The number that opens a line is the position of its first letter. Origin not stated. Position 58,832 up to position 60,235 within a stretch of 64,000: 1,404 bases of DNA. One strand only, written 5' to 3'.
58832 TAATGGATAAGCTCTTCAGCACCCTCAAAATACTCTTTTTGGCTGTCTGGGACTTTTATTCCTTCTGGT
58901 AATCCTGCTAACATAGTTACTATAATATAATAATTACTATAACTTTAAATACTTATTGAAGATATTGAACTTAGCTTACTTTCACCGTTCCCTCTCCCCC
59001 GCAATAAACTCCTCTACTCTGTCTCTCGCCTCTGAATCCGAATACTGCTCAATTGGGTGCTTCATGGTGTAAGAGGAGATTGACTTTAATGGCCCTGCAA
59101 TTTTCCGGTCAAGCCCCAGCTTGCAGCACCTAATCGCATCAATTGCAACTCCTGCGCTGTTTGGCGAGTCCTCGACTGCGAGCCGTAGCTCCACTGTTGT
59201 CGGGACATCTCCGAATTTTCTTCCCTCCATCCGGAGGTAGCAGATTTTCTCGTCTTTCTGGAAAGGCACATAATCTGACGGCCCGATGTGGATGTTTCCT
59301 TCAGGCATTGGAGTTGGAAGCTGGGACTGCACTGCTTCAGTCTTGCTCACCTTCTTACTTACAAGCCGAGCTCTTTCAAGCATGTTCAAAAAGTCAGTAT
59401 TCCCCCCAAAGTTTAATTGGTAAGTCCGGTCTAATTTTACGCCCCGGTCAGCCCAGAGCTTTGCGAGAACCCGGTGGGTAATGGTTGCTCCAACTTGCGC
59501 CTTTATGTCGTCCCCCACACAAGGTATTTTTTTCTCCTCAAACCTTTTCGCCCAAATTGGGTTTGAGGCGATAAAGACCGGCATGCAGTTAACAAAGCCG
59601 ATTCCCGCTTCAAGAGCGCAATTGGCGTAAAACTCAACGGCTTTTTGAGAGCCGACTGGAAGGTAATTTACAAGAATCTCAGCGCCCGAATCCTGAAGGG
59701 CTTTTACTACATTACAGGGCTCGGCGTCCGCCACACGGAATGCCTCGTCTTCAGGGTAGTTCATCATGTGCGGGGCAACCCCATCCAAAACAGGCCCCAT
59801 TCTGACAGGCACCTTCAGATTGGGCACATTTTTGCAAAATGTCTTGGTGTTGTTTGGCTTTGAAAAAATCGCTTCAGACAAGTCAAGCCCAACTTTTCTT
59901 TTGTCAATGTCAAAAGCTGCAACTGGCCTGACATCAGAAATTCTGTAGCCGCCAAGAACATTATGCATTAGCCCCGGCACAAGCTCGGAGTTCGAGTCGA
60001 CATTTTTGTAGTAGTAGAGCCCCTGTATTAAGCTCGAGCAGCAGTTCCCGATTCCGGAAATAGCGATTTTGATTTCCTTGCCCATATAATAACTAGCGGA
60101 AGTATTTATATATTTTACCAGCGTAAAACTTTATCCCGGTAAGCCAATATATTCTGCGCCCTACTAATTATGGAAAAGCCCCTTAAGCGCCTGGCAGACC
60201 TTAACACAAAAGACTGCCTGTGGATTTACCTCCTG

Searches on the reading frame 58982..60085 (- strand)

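Call 39: search_protein_families(library=pfam, proteins=[window:58982-60085:-], max_evalue=0.001)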
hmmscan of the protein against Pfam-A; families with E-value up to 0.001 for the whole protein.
window:58982-60085:- (367 aa): 1 family
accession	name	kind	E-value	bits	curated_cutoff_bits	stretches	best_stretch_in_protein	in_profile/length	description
PF01658.22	Inos-1-P_synth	-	7.8e-34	116.5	27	1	199-307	1-107/107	Myo-inositol-1-phosphate synthase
